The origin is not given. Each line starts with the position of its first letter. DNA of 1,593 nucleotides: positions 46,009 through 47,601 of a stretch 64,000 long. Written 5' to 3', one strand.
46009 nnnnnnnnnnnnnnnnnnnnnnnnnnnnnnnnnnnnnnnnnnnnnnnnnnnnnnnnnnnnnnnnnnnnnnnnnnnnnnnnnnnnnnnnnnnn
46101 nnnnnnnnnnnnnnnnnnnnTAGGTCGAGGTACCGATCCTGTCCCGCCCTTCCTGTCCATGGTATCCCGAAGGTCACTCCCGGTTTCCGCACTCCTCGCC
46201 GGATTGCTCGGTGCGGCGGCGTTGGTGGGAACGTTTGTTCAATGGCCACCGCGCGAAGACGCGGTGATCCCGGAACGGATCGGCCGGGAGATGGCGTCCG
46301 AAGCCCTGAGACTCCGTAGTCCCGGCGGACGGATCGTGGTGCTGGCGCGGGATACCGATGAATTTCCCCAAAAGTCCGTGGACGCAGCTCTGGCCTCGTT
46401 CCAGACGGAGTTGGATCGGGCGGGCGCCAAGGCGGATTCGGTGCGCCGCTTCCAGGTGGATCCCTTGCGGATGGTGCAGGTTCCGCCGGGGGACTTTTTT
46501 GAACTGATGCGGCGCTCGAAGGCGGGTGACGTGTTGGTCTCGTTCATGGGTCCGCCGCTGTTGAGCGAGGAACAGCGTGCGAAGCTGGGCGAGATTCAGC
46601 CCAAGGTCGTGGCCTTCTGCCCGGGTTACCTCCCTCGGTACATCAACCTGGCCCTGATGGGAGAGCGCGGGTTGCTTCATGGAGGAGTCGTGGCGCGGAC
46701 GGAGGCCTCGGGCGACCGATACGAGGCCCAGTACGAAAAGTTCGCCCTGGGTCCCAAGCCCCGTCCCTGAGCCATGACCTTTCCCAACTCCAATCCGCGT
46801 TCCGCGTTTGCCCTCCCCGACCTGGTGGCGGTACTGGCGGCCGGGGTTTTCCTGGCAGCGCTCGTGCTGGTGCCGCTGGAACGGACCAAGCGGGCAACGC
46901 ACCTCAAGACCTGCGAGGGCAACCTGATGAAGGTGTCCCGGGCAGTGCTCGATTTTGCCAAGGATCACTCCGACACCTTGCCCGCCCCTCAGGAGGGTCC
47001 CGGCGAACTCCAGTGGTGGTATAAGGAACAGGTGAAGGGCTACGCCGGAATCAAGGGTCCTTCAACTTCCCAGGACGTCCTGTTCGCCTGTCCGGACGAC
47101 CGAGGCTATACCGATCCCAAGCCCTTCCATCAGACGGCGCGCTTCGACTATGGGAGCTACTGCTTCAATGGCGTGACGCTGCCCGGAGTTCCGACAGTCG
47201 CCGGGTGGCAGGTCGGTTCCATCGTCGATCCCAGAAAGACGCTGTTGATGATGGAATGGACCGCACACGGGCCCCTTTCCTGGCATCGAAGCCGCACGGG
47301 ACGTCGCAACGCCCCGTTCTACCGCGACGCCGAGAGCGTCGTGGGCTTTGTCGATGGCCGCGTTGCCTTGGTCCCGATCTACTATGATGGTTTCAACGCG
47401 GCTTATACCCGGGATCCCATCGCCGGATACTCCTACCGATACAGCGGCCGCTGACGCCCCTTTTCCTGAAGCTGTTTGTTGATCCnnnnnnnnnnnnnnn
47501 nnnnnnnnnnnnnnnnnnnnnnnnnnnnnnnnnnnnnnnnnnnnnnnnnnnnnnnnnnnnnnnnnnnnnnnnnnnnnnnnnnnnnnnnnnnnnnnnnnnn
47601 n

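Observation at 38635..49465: Nine-gene, tightly coupled secreted operon: three phosphodiester-glycosidase paralogs, a CotH-like kinase and two pseudopilin-like proteins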

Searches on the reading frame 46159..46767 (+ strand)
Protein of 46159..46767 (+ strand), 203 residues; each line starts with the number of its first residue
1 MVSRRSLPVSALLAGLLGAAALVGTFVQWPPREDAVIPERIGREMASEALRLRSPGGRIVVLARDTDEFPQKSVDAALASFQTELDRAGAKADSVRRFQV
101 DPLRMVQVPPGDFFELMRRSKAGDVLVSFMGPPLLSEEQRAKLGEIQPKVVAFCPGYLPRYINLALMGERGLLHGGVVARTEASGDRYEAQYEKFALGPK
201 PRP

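Call 5: search_protein_families(library=pfam, proteins=[window:46159-46767:+], max_evalue=0.01)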
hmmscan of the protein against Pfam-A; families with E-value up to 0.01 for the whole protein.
window:46159-46767:+ (203 aa): 0 families

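Call 6: search_protein_families(library=ncbifam, proteins=[window:46159-46767:+], max_evalue=0.01)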
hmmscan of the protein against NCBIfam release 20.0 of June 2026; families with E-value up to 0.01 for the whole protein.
window:46159-46767:+ (203 aa): 0 families

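Call 37: find_homologous_proteins(query=window:46159-46767:+, max_evalue=0.001)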
Query window:46159-46767:+ (203 aa): 103 proteins with E <= 0.001 among 4617 candidates.
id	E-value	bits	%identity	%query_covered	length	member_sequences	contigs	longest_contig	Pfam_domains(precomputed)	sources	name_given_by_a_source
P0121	4.3e-124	430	98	100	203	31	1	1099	-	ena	-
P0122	2.5e-104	365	82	98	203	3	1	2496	-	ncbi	-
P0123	1.2e-103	363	82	98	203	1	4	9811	-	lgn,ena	-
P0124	7.3e-103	361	80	98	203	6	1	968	-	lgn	-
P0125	1.0e-88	315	77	88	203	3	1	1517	-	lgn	-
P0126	1.8e-87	310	73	100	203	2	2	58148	-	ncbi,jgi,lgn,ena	jgi:hypothetical protein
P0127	7.3e-87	308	75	96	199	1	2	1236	-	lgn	-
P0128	1.7e-86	307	75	90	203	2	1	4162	-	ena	-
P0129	1.9e-84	301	78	85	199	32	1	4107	-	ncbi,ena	-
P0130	1.8e-81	291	72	86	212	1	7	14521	-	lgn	-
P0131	6.7e-77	276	70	91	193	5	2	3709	-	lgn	-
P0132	7.5e-67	243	61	84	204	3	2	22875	-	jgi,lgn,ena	jgi:hypothetical protein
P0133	5.2e-65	237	58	97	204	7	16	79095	-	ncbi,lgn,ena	-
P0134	8.6e-65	236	62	83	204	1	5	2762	-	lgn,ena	-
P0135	8.6e-63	230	62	85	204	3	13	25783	-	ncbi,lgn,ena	-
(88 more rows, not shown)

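Call 43: search_protein_families(library=pfam, proteins=[window:46159-46767:+], max_evalue=5)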
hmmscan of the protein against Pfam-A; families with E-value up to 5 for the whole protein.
window:46159-46767:+ (203 aa): 0 families

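Call 45: predict_structure(alignment_id=A2)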
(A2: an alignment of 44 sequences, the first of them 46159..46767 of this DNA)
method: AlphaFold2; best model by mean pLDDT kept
length: 203 residues; sequences in the alignment: 44
mean_pLDDT: 91.3   pTM: 0.81
mean pLDDT of the five models: 91.3, 90.1, 90.2, 88.7, 88.5
residues with pLDDT >= 90: 154; 70-90: 39; 50-70: 10; < 50: 0
segments of 3 or more residues with pLDDT < 50: none
pLDDT, mean of each block of 10 residues (from residue 1): 71 95 88 88 98 97 94 95 98 95 83 96 98 94 96 91 91 95 91 82 55
secondary structure, 60 per line:
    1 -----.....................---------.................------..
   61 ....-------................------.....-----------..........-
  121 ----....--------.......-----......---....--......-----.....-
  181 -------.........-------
elements in order: H6-26 H36-52 E59-64 H72-87 E94-98 H110-119 E125-128 H137-143 E149-154 H158-161 H164-169 E175-179 H188-191 E192-196

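Call 49: fold_search(model_id=the predicted structure, library=pdb)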
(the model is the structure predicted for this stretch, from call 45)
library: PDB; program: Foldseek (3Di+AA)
matches with E <= 10: 1710; with E <= 0.001: 41
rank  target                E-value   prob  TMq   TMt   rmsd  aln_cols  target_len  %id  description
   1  3dbi_C                8.3e-05  1.00  0.41  0.31   5.9       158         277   14  CRYSTAL STRUCTURE OF SUGAR-BINDING TRANSCRIPTIONAL REGULATOR (LACI FAMILY) FROM ESCHERICHIA COLI COMPLEXED WITH PHOSPH (released 2008-07-01)
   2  3g1w_A                1.8e-04  1.00  0.46  0.33   4.6       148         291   13  Crystal structure of sugar ABC transporter (sugar-binding protein) from Bacillus halodurans (released 2009-02-17)
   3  4kq9                  1.9e-04  1.00  0.48  0.35   4.5       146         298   11  Crystal structure of periplasmic ribose ABC transporter from Conexibacter woesei DSM 14684 (released 2013-05-29)
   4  10ey_A                2.0e-04  1.00  0.36  0.11   6.8       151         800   14  SK5B-Matured in complex with GluN1-GluN2B, full refinement (released 2026-03-25)
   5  9nt5                  2.6e-04  1.00  0.46  0.36   5.6       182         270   14  Crystal structure of ecLacI transcription factor ancestor 1 bound to glycerol (released 2025-06-18)
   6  9arf_A                2.6e-04  1.00  0.38  0.12   6.0       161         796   15  Rat GluN1-GluN2B NMDA receptor channel in complex with glycine, glutamate, and EU-1622-A, in nonactive1 conformation (released 2024-07-31)
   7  5hqj                  2.8e-04  1.00  0.45  0.33   4.4       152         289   18  Crystal structure of ABC transporter Solute Binding Protein B1G1H7 from Burkholderia graminis C4D1M, target EFI-511179,  (released 2016-03-02)
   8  1dbp                  3.6e-04  1.00  0.49  0.38   4.4       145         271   10  IDENTICAL MUTATIONS AT CORRESPONDING POSITIONS IN TWO HOMOLOGOUS PROTEINS WITH NON-IDENTICAL EFFECTS (released 1994-05-31)
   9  5ix8_B                3.9e-04  1.00  0.42  0.29   4.8       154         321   12  Crystal structure of sugar ABC transport system, substrate-binding protein from Bordetella parapertussis 12822 (released 2016-04-06)
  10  6sw4_A                4.1e-04  1.00  0.46  0.34   4.5       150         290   12  The structure of AraP, an arabinose binding protein from Geobacillus stearothermophilus (released 2020-10-14)
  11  8t7h_A                4.1e-04  1.00  0.44  0.14   5.7       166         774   11  Quis-bound intermediate mGlu5 (released 2023-10-11)
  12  4q6b                  4.1e-04  1.00  0.35  0.23   5.8       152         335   12  Crystal Structure of ABC Transporter Substrate-Binding Protein fromDesulfitobacterium hafniense complex with Leu (released 2014-07-02)
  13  3rot_A                4.4e-04  1.00  0.41  0.32   4.6       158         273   14  Crystal structure of ABC sugar transporter (periplasmic sugar binding protein) from Legionella pneumophila (released 2011-05-18)
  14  9nt3_B                4.7e-04  1.00  0.47  0.38   4.1       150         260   14  Crystal structure of apo ecLacI transcription factor ancestor 1 (released 2025-06-18)
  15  9c1p_A                4.7e-04  1.00  0.42  0.14   6.3       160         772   16  Structure of Calcium-Sensing Receptor in complex with positive allosteric modulator '6218 (released 2024-10-02)
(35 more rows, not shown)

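Call 72: search_solved_structures(query=A2, max_evalue=5)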
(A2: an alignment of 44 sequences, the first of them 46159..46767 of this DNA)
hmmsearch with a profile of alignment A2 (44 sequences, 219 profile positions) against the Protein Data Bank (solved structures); distinct sequences matched with E-value up to 5: 4.
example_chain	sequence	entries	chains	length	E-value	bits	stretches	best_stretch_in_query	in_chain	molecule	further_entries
6fl9_A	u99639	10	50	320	0.84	12.4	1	37-85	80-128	Cys-loop ligand-gated ion channel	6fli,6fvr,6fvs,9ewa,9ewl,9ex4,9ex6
6fvq_A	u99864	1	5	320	1.8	11.4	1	38-85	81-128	Cys-loop ligand-gated ion channel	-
8kei_B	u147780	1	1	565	1.9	11.2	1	45-116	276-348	Cytochrome b-245 heavy chain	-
8gz3_B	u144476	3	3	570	1.9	11.2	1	45-116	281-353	Cytochrome b-245 heavy chain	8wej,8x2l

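Call 95: search_protein_representatives(alignment_id=A2)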
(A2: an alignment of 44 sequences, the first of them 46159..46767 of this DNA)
Query: 44 sequences, 219 profile positions. Proteins with E-value up to 0.001 (for the whole library): 794; up to 1e-10: 454; up to 1e-30: 134. The best 150 are listed.
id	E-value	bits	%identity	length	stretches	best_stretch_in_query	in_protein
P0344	1.6e-84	299.2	-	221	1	1-212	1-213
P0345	2.9e-79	282.1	-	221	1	1-213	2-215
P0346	1.5e-78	279.8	-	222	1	1-214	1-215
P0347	3.2e-77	275.4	-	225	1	1-211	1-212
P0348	1.2e-74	267.0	-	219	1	1-212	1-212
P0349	3.4e-73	262.2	-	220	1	1-210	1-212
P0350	3.7e-73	262.1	-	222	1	1-214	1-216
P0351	2.7e-72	259.3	-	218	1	1-216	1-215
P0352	1.5e-71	256.8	-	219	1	3-216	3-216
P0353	5.4e-70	251.8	-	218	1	5-211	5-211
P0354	6.3e-70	251.5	-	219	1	1-210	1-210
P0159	2.0e-69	249.9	-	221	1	1-209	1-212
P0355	4.1e-69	248.9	-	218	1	3-213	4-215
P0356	7.4e-69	248.0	-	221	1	1-215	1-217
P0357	1.0e-68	247.6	-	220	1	1-215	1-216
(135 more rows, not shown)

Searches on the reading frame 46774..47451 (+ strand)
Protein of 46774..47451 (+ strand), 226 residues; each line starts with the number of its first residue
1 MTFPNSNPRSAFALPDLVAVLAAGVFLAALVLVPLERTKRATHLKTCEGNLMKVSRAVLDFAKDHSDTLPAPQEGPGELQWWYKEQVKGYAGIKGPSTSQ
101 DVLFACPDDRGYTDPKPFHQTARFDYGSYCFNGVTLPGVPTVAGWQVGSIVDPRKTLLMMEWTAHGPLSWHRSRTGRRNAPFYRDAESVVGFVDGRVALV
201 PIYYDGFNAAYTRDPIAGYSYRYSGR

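Call 5: search_protein_families(library=pfam, proteins=[window:46774-47451:+], max_evalue=0.01)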
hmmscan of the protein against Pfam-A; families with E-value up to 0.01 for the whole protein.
window:46774-47451:+ (226 aa): 0 families

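Call 6: search_protein_families(library=ncbifam, proteins=[window:46774-47451:+], max_evalue=0.01)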
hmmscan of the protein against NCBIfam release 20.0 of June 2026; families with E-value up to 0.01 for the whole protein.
window:46774-47451:+ (226 aa): 1 family
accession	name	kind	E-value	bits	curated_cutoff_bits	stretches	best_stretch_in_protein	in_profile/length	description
NF038083.1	CU044_5270_fam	subfamily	0.0017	18.2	100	1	9-91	29-109/284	CU044_5270 family protein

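Call 40: find_homologous_proteins(query=window:46774-47451:+, max_evalue=0.001)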
Query window:46774-47451:+ (226 aa): 1098 proteins with E <= 0.001 among 2407 candidates; the best 120 are listed.
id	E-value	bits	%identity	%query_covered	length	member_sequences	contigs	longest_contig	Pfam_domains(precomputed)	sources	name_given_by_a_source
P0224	6.3e-152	522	98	100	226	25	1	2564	-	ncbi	-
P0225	4.5e-122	424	84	85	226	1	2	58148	-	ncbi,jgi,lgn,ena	jgi:hypothetical protein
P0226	2.8e-118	412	78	96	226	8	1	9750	-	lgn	-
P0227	8.4e-117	407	77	95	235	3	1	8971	-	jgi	jgi:type II secretory pathway pseudopilin PulG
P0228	3.0e-115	402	73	100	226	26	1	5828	-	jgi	jgi:hypothetical protein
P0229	3.5e-115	402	73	100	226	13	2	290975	-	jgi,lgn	jgi:type II secretory pathway pseudopilin PulG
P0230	3.0e-112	392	75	96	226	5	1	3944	-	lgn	-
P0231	9.6e-112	390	74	96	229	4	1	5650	-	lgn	-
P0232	1.1e-111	390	76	96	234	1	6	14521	-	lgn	-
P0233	3.6e-111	388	74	96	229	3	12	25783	-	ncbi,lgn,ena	-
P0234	2.0e-110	386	75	96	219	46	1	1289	-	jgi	-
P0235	5.5e-105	368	74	85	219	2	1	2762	-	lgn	-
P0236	1.0e-103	364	68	96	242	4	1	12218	-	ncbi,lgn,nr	ncbi:MAG: hypothetical protein J0L84_03405 [Verrucomicrobia bacterium]|nr:hypothetical protein [Verr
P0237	1.1e-103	364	75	85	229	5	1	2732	-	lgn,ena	-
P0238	3.9e-103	362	70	95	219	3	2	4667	-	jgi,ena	jgi:prepilin-type processing-associated H-X9-DG protein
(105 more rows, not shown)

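Call 43: search_protein_families(library=pfam, proteins=[window:46774-47451:+], max_evalue=5)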
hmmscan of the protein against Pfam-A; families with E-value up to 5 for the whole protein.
window:46774-47451:+ (226 aa): 1 family
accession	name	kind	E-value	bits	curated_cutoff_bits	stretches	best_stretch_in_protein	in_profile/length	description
PF09622.15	DUF2391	-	0.27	11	22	0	136-178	14-56/275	Putative integral membrane protein (DUF2391)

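Call 53: predict_structure(alignment_id=A3)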
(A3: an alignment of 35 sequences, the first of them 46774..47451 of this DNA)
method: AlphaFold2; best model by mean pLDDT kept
length: 226 residues; sequences in the alignment: 35
mean_pLDDT: 77.5   pTM: 0.76
mean pLDDT of the five models: 77.5, 71.6, 66.5, 63.9, 57.8
residues with pLDDT >= 90: 70; 70-90: 82; 50-70: 53; < 50: 21
segments of 3 or more residues with pLDDT < 50: 111-113, 165-169, 174-182
pLDDT, mean of each block of 10 residues (from residue 1): 54 84 95 87 88 95 97 68 86 81 75 57 60 76 93 92 53 50 67 93 70 81 83
secondary structure, 60 per line:
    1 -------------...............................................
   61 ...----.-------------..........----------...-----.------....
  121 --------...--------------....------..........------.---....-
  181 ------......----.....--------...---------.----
elements in order: H14-63 H82-91 E129-131 E156-161 H162-165 H176-179 E187-192 E197-201

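Call 57: fold_search(model_id=the predicted structure, library=pdb)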
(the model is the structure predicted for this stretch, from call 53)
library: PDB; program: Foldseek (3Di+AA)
matches with E <= 10: 74; with E <= 0.001: 0
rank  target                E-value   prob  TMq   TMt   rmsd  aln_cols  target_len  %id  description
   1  7cyr                  9.9e-01  0.02  0.10  0.07  19.5       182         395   15  The closed conformation of MSMEG_1954 from Mycobacterium smegmatis (released 2021-12-08)
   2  5dqr_A                1.4e+00  0.06  0.13  0.08   6.7        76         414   14  The crystal structure of Arabidopsis 7-hydroxymethyl chlorophyll a reductase (HCAR) (released 2016-04-20)
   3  6hk6_E                2.5e+00  0.03  0.15  0.13  13.4       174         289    9  Human RIOK2 bound to inhibitor (released 2018-10-24)
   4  6hk6_I                3.1e+00  0.03  0.15  0.13  12.4       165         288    8  Human RIOK2 bound to inhibitor (released 2018-10-24)
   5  5dqr_E                3.1e+00  0.03  0.12  0.07   6.7        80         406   14  The crystal structure of Arabidopsis 7-hydroxymethyl chlorophyll a reductase (HCAR) (released 2016-04-20)
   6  1bv4_B                3.3e+00  0.03  0.07  0.13   9.0        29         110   24  APO-MANNOSE-BINDING PROTEIN-C (released 1999-01-13)
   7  5kqo_B                3.3e+00  0.02  0.06  0.04   4.4        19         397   32  1-deoxy-D-xylulose 5-phosphate reductoisomerase from Vibrio vulnificus (released 2017-07-12)
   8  6g18_v                4.2e+00  0.02  0.17  0.13  12.0       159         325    9  Cryo-EM structure of a late human pre-40S ribosomal subunit - State C (released 2018-06-06)
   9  5kry_A                4.5e+00  0.02  0.06  0.04   4.4        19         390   32  1-deoxy-D-xylulose 5-phosphate reductoisomerase from Vibrio vulnificus (released 2017-07-12)
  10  6hk6_F                4.5e+00  0.02  0.15  0.12  13.2       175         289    7  Human RIOK2 bound to inhibitor (released 2018-10-24)
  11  7fdp_B                4.5e+00  0.02  0.09  0.05   5.1        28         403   21  Crystal structure of PirB insecticidal protein from Photorhabdus akhurstii (released 2022-07-20)
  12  9fzx_A                5.1e+00  0.03  0.12  0.08   6.0        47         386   11  Rhizobium phage ligase (released 2025-06-11)
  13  1j71_A                5.1e+00  0.01  0.07  0.05   6.3        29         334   24  Structure of the extracellular aspartic proteinase from Candida tropicalis yeast. (released 2001-05-23)
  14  4cr2_M                5.4e+00  0.03  0.11  0.07   4.7        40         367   12  Deep classification of a large cryo-EM dataset defines the conformational landscape of the 26S proteasome (released 2014-04-02)
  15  8fj0_E                5.4e+00  0.02  0.09  0.24   8.0        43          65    7  Crystal Structure of the Tick Evasin EVA-AAM1001(Y44A) Complexed to Human Chemokine CCL2 (released 2023-03-29)
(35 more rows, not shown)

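Call 71: search_protein_families(library=ncbifam, proteins=[window:46774-47451:+], max_evalue=10)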
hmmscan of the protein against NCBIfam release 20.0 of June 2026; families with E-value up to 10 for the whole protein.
window:46774-47451:+ (226 aa): 1 family
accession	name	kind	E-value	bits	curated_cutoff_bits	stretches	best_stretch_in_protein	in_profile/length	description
NF038083.1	CU044_5270_fam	subfamily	0.0017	18.2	100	1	9-91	29-109/284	CU044_5270 family protein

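Call 73: search_solved_structures(query=A3, max_evalue=5)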
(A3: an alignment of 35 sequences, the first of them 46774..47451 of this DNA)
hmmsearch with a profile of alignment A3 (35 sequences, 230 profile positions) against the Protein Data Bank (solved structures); distinct sequences matched with E-value up to 5: 10.
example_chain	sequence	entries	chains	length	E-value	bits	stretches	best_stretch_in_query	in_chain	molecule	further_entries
7tgg_A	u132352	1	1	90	5.5e-05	26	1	6-68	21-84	Geopilin domain 1 protein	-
9egp_A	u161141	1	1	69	7.6e-05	25.5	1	8-69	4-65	Geopilin domain 1 protein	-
2m7g_A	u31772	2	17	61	0.0031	20.2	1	15-68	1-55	Geopilin domain 1 protein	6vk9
8pfb_G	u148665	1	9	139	0.0061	19.3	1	15-70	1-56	Type IV pilin PilE1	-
6xxd_A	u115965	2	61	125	0.0096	18.7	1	15-71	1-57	PilA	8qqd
8tj2_C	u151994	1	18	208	0.02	17.6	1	15-69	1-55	Type IV major pilin protein PilA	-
5wda_A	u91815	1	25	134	0.055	16.2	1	15-74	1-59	General secretion pathway protein G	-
9laa_A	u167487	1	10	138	0.15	14.8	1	7-40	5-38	Type IV pilin protein PilA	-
6e7d_A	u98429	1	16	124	0.7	12.6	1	62-137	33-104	C-type lectin domain family 2 member D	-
6gv9_A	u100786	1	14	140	1.4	11.6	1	15-69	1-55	Prepilin peptidase-dependent protein D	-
